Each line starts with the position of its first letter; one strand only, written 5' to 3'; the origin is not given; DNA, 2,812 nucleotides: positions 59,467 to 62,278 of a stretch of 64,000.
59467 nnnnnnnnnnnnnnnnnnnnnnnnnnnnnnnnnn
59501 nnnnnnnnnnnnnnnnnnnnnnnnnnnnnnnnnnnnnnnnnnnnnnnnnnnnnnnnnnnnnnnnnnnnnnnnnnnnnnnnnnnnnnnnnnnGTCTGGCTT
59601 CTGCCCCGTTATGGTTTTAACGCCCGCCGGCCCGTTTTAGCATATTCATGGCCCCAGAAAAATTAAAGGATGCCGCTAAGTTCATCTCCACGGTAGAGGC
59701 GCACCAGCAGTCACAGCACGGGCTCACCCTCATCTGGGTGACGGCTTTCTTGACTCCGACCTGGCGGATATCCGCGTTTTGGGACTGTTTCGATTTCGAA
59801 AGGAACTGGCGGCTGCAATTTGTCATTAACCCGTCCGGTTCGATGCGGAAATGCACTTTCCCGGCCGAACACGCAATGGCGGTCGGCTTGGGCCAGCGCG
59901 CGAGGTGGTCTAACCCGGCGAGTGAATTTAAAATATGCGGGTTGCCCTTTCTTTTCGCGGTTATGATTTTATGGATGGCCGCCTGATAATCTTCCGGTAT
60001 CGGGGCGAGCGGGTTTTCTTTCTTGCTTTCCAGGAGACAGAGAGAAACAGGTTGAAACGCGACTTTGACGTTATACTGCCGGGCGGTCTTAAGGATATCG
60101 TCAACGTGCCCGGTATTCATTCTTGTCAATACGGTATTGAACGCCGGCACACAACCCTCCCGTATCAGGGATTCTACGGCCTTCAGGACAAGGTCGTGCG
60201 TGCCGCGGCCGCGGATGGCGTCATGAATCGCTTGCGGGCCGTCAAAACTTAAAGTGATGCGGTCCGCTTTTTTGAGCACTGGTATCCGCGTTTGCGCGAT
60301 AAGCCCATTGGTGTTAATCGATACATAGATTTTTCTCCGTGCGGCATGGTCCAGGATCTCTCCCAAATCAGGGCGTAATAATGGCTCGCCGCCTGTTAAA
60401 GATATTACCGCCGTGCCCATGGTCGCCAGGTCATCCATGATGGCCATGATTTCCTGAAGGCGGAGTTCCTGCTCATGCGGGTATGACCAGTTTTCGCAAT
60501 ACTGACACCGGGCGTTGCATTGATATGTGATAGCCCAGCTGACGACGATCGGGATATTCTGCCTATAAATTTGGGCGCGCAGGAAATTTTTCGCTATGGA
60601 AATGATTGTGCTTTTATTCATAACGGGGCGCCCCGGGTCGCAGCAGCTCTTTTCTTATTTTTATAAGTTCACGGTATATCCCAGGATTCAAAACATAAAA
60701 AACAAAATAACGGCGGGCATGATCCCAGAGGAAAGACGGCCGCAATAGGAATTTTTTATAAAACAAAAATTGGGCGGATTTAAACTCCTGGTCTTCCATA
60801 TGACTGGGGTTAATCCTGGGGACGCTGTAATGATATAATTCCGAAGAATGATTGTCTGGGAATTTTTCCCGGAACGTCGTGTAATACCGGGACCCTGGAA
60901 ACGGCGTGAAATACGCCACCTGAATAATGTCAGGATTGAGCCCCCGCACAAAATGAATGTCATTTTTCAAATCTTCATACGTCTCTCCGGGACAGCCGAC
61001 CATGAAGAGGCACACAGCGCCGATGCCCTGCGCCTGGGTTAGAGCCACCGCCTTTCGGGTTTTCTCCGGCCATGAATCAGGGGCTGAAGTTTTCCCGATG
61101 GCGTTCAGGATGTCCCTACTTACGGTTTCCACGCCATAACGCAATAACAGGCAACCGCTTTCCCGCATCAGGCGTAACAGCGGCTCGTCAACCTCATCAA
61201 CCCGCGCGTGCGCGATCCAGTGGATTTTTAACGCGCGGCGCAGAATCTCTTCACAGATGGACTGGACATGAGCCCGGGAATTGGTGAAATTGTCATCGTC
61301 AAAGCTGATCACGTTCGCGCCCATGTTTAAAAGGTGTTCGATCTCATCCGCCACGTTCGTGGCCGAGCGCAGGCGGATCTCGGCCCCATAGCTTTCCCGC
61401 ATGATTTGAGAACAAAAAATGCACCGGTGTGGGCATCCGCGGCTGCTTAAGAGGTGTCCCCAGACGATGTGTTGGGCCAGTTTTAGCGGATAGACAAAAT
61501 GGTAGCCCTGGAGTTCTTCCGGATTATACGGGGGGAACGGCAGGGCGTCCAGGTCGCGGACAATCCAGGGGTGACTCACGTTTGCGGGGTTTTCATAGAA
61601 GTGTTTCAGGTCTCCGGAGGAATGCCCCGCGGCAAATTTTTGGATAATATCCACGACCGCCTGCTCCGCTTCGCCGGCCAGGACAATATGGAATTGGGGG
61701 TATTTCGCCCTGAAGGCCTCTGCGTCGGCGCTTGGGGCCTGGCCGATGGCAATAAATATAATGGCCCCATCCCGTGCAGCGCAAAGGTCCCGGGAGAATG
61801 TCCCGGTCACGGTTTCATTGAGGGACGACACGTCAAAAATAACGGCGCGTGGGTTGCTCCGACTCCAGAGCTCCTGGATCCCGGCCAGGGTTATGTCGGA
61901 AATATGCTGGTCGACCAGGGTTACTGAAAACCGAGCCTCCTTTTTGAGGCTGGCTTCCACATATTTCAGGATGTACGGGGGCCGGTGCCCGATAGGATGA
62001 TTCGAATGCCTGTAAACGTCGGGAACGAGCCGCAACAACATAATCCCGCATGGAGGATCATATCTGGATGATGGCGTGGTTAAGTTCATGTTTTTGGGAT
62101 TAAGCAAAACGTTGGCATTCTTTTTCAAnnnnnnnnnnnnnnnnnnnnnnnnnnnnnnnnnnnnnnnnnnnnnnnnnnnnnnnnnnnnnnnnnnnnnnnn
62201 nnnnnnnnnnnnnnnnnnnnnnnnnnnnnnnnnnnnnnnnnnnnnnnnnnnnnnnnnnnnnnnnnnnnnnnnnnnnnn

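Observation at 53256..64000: Long operon of three B12-radical SAMs, a SPASM radical SAM, AsnB-like amidotransferase, DegT aminotransferase and two GT-C membrane transferases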

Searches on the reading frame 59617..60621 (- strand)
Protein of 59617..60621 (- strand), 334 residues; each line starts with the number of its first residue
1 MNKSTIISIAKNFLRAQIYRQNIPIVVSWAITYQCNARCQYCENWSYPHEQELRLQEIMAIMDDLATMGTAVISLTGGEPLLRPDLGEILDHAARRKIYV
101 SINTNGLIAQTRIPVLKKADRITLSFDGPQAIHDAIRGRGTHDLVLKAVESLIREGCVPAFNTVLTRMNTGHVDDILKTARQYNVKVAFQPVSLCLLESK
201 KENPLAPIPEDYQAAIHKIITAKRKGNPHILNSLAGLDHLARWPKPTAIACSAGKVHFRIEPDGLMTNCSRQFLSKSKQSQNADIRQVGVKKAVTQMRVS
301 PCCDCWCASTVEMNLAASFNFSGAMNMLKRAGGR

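Call 3: search_protein_families(library=pfam, proteins=[window:59617-60621:-], max_evalue=0.01)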
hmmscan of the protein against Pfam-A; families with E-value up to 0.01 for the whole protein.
window:59617-60621:- (334 aa): 2 families
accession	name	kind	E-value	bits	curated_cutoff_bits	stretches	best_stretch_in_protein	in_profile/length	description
PF04055.27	Radical_SAM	-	2.3e-25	90.1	29.5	1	31-177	3-163/166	Radical SAM superfamily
PF13353.11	Fer4_12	-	6.7e-05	23.6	22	1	34-90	14-74/137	4Fe-4S single cluster domain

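Call 5: search_protein_families(library=ncbifam, proteins=[window:59617-60621:-], max_evalue=0.001)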
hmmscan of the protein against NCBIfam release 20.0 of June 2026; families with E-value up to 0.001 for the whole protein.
window:59617-60621:- (334 aa): 71 families (the best 25 are shown)
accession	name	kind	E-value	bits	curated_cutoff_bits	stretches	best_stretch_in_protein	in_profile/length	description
TIGR03961.1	rSAM_PTO1314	hypoth_equivalog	6e-30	104.7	306.05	1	18-268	16-261/332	PTO1314 family radical SAM protein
TIGR03962.1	mycofact_rSAM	equivalog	1.8e-28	99.7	265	1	22-190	9-183/339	mycofactocin radical SAM maturase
TIGR04303.1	GeoRSP_rSAM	equivalog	1.4e-25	90.5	400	1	23-228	3-213/325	GeoRSP system radical SAM/SPASM protein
TIGR04053.2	TIGR04053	equivalog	3.1e-25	89.2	395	1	22-187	5-180/366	TIGR04053 family radical SAM/SPASM domain-containing protein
NF045574.1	sacti_mat_StsB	exception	3.4e-25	88.8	625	1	26-186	97-262/466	StsB family radical SAM/SPASM domain sactipeptide maturase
TIGR02668.1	moaA_archaeal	equivalog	5.6e-24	84.7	325.25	1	30-213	15-200/303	GTP 3',8-cyclase MoaA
TIGR04051.1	rSAM_NirJ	equivalog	1.8e-23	83.1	515.45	1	26-185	3-168/354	heme d1 biosynthesis radical SAM protein NirJ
NF050035.1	rSAM_WgK_link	exception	2e-22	79.7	650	1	22-183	6-171/367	radical SAM/SPASM peptide maturase WgkB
TIGR04054.1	rSAM_NirJ1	equivalog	2.3e-22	79.2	650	1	25-186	36-203/387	putative heme d1 biosynthesis radical SAM protein NirJ1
TIGR02666.1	moaA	equivalog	4.3e-22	78.5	284.05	1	30-189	15-189/336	GTP 3',8-cyclase MoaA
TIGR04546.1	rSAM_ahbC_deAc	equivalog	4.7e-22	78.3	650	1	23-185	38-205/390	12,18-didecarboxysiroheme deacetylase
TIGR04545.1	rSAM_ahbD_hemeb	equivalog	6.1e-22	78.5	500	1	27-184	2-166/339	heme b synthase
TIGR02109.1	PQQ_syn_pqqE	equivalog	1.2e-21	77.1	381.35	1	22-270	4-258/358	pyrroloquinoline quinone biosynthesis protein PqqE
NF001199.0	PRK00164.2-1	equivalog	1.4e-21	76.9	231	1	30-203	17-196/308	GTP 3',8-cyclase MoaA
TIGR04347.1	pseudo_SAM_Halo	equivalog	1.3e-20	74.1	525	1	21-178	35-197/390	TIGR04347 family pseudo-SAM/SPASM protein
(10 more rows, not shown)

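Call 29: search_solved_structures(query=window:59617-60621:-, max_evalue=0.01)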
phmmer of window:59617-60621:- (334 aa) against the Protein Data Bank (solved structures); distinct sequences matched with E-value up to 0.01: 18.
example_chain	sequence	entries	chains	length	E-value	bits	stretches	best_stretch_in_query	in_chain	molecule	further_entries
6efn_A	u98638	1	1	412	6.6e-12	48.4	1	23-313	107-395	Sporulation killing factor maturation protein SkfB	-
6c8v_A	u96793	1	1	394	7.7e-10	41.6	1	24-269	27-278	Coenzyme PQQ synthesis protein E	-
7vob_C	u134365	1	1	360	1.9e-09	40.3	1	33-176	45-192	Cytosylglucuronate decarboxylase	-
7voc_C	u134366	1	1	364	2e-09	40.3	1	33-176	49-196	Cytosylglucuronate decarboxylase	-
5wgg_A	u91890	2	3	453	1.4e-08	37.5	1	20-332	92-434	Radical SAM domain protein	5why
8wm2_A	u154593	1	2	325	3e-07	33.1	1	30-125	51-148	Fe-S radical SAM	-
9dfn_A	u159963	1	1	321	4.1e-07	32.7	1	22-187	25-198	Radical SAM core domain-containing protein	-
9dfu_A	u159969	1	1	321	4.1e-07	32.7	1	22-187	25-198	Radical SAM core domain-containing protein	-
7tol_A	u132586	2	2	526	4.5e-06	29.3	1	24-194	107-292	glycerol dibiphytanyl glycerol tetraether - macrocyclic archaeol synthase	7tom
6b4c_A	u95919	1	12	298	2e-05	27.1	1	21-169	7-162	Viperin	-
9dgw_A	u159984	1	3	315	2.1e-05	27.1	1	22-169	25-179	Radical SAM core domain-containing protein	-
7n7i_A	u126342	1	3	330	2.2e-05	27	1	20-169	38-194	Viperin-like enzyme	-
9dfw_A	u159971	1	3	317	3.5e-05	26.3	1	22-169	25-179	Radical SAM core domain-containing protein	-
2fb2_A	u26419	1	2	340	5.5e-05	25.7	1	28-141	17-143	Molybdenum cofactor biosynthesis protein A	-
1tv7_A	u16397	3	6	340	7.7e-05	25.2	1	30-141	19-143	Molybdenum cofactor biosynthesis protein A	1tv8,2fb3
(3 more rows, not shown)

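Call 43: find_homologous_proteins(query=window:59617-60621:-, max_evalue=1e-20)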
Query window:59617-60621:- (334 aa): 19 proteins with E <= 1e-20 among 1682 candidates.
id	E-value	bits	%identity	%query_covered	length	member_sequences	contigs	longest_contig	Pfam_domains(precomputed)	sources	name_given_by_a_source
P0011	1.5e-219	746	97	100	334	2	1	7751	PF04055.28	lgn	-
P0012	4.2e-176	603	78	99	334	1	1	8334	PF04055.28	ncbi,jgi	ncbi:MAG: radical SAM protein [Candidatus Omnitrophota bacterium]|jgi:MoaA/NifB/PqqE/SkfB family rad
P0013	3.0e-171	587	75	100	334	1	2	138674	PF04055.28,PF13353.12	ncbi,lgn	-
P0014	1.3e-159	549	70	99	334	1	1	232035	PF04055.28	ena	-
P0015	1.4e-72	263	40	99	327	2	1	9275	PF04055.28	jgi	-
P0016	6.2e-67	244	37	98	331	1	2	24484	PF04055.28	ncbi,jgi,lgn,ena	-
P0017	2.0e-66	242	40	92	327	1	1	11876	PF04055.28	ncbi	-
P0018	3.3e-64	235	39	97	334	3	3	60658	PF04055.28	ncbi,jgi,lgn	jgi:MoaA/NifB/PqqE/SkfB family radical SAM enzyme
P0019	1.2e-61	227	37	95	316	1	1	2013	PF04055.28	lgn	-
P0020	4.0e-59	218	36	97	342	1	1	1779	PF04055.28,PF13353.12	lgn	-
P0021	1.2e-57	214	40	92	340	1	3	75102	PF04055.28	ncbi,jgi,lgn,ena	-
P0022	8.4e-55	204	33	94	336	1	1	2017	PF04055.28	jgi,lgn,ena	-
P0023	3.1e-52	196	33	97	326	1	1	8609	PF04055.28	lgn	-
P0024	1.8e-47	180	33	90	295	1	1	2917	PF04055.28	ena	-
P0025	6.9e-44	168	33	93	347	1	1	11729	PF04055.28,PF13353.12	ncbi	-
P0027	2.7e-43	166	31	96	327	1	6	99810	PF04055.28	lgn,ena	-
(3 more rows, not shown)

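Call 44: find_encoding_contigs(protein=P0021, flank=10000, max_places=1)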
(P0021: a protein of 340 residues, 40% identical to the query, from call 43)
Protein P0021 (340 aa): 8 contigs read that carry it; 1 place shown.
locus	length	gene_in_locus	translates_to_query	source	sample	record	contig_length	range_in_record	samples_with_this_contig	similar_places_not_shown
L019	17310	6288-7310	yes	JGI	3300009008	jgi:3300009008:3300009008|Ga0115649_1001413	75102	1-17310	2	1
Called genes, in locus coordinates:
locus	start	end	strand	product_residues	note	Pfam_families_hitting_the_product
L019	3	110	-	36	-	?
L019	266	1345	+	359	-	-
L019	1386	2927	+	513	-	PF00884:Sulfatase, PF01663:Phosphodiest (faint), PF16347:SGSH_C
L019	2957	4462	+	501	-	PF00150:Cellulase, PF01301:Glyco_hydro_35 (weak), PF02449:Glyco_hydro_42 (weak)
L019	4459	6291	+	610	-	-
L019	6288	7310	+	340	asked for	PF04055:Radical_SAM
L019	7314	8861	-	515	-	-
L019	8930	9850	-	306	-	PF03706:LPG_synthase_TM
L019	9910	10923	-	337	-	PF00657:Lipase_GDSL (faint), PF13472:Lipase_GDSL_2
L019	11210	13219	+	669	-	-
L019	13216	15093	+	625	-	PF13231:PMT_2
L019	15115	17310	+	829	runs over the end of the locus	-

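Call 45: find_encoding_contigs(protein=P0027, flank=10000, max_places=1)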
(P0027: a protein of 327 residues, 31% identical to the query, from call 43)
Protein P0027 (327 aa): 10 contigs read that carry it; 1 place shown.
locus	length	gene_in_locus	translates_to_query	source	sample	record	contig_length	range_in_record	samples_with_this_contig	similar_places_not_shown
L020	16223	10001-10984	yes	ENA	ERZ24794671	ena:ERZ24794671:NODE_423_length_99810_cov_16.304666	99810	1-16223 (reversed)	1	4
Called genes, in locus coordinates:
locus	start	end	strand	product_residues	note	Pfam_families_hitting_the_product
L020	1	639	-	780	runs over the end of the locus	-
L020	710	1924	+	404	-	PF00657:Lipase_GDSL (weak), PF13472:Lipase_GDSL_2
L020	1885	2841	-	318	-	PF04055:Radical_SAM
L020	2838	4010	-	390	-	PF01041:DegT_DnrJ_EryC1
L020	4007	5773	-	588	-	-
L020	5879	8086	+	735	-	-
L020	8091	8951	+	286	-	PF03706:LPG_synthase_TM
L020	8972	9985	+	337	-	PF13353:Fer4_12 (faint), PF04055:Radical_SAM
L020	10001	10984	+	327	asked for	PF04055:Radical_SAM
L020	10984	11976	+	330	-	PF04055:Radical_SAM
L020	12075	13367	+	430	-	PF14697:Fer4_21 (faint), PF00037:Fer4 (faint), PF12838:Fer4_7, PF12837:Fer4_6 (faint), PF13187:Fer4_9 (weak)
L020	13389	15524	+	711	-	-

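Call 46: find_encoding_contigs(protein=P0018, flank=10000, max_places=1)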
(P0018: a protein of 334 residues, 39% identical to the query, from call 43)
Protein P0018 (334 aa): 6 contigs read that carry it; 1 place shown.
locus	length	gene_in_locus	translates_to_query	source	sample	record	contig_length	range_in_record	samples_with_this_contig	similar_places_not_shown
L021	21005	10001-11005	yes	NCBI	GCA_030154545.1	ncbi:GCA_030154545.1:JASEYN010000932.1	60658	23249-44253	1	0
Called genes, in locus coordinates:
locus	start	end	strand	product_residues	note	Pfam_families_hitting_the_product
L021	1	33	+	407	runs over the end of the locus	PF13742:tRNA_anti_2, PF01336:tRNA_anti-codon, PF02601:Exonuc_VII_L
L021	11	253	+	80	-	PF02609:Exonuc_VII_S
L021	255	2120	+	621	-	PF13292:DXP_synthase_N, PF02779:Transket_pyr, PF02780:Transketolase_C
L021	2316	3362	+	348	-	PF01855:POR_N, PF02780:Transketolase_C (weak), PF17147:PFOR_II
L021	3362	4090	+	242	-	PF02775:TPP_enzyme_C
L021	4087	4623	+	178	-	PF01558:POR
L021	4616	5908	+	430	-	PF00749:tRNA-synt_1c, PF19269:Anticodon_2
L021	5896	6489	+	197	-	-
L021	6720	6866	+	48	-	-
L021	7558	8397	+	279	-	-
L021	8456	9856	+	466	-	PF02310:B12-binding, PF04055:Radical_SAM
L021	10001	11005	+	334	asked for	PF04055:Radical_SAM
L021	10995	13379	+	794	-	-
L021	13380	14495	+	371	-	PF01266:DAO (weak), PF01593:Amino_oxidase (weak), PF13450:NAD_binding_8, PF03275:GLF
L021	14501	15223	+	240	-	PF00535:Glycos_transf_2, PF13641:Glyco_tranf_2_3 (weak)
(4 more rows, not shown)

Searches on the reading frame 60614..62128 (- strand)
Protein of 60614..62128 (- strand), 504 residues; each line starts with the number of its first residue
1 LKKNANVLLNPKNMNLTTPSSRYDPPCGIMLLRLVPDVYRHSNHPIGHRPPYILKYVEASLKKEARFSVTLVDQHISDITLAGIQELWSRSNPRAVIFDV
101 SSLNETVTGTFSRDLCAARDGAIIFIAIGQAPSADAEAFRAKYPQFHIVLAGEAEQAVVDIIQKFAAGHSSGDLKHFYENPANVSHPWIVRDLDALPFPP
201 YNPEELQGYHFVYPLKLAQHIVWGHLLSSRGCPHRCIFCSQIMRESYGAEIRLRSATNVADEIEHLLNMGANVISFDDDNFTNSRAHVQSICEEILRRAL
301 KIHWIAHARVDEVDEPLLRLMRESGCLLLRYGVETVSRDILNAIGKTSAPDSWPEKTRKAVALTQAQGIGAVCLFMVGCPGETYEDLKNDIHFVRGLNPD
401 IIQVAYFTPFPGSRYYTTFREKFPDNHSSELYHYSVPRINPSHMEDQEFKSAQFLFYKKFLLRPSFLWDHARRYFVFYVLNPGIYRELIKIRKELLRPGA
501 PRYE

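Call 3: search_protein_families(library=pfam, proteins=[window:60614-62128:-], max_evalue=0.01)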
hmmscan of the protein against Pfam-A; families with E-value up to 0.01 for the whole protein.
window:60614-62128:- (504 aa): 2 families
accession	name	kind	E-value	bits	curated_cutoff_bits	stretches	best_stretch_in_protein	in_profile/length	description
PF04055.27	Radical_SAM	-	1.7e-16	61.3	29.5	1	228-394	3-166/166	Radical SAM superfamily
PF02310.24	B12-binding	-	4.1e-05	23.9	32.1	1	51-161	14-120/121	B12 binding domain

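Call 5: search_protein_families(library=ncbifam, proteins=[window:60614-62128:-], max_evalue=0.001)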
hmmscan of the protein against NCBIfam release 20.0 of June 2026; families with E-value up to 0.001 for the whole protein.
window:60614-62128:- (504 aa): 25 families
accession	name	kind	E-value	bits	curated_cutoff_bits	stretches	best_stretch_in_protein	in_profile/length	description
TIGR02026.1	BchE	equivalog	1.1e-37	130.1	481.35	1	47-474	18-446/497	magnesium-protoporphyrin IX monomethyl ester anaerobic oxidative cyclase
TIGR03471.1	HpnJ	equivalog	7.6e-36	124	577.6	1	186-472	162-444/472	hopanoid biosynthesis associated radical SAM protein HpnJ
TIGR04479.1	bcpD_PhpK_rSAM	subfamily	3.2e-27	95.1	600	1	227-404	245-416/504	PhpK family radical SAM P-methyltransferase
NF050148.1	rSAM_ApyD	equivalog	2.7e-25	88.8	750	1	142-419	123-393/645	RiPP biosynthesis radical SAM protein ApyD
TIGR04385.1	B12_rSAM_cofa1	equivalog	1e-23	84.3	450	1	124-395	101-362/438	B12 lower ligand biosynthesis radical SAM protein BzaD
TIGR04072.2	rSAM_ladder_B12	equivalog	1.4e-23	83.3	360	1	225-399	182-351/443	lipid biosynthesis B12-binding/radical SAM protein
NF040542.1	rSAM_RCCLKC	equivalog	6.6e-20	71.6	450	1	56-395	18-348/423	arsinothricin biosynthesis radical SAM protein ArsL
NF038361.1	rSAM_Sden_1168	equivalog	2.4e-19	69.3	575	1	140-416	193-470/560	Sden_1168 family B12-binding radical SAM P-methyltransferase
NF033070.1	rSAM_AprD4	equivalog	3.3e-19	69.1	500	1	191-417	168-388/456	AprD4 family radical SAM diol-dehydratase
NF040546.1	rSAM_CUAEP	equivalog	6.5e-18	64.7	500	1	51-395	13-339/468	CUAEP/CCAEP-tail radical SAM (seleno)protein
TIGR04295.1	B12_rSAM_oligo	hypoth_equivalog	2.5e-17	62.7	400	1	65-346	38-314/422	TIGR04295 family B12-binding domain-containing radical SAM protein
TIGR04013.1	B12_SAM_MJ_1487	hypoth_equivalog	1.6e-16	60.2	251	2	90-274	38-200/382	TIGR04013 family B12-binding domain/radical SAM domain-containing protein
TIGR04014.1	B12_SAM_MJ_0865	equivalog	1.1e-15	57.4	360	1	146-415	90-354/434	methyl-coenzyme M reductase glutamine C-methyltransferase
TIGR04367.1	HpnR_B12_rSAM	equivalog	1e-13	50.6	650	1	57-457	28-413/490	hopanoid C-3 methylase HpnR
NF045585.1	rSAM_slr0320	equivalog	5.4e-13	48.3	775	1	228-341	240-355/511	photosystem II high light acclimation radical SAM protein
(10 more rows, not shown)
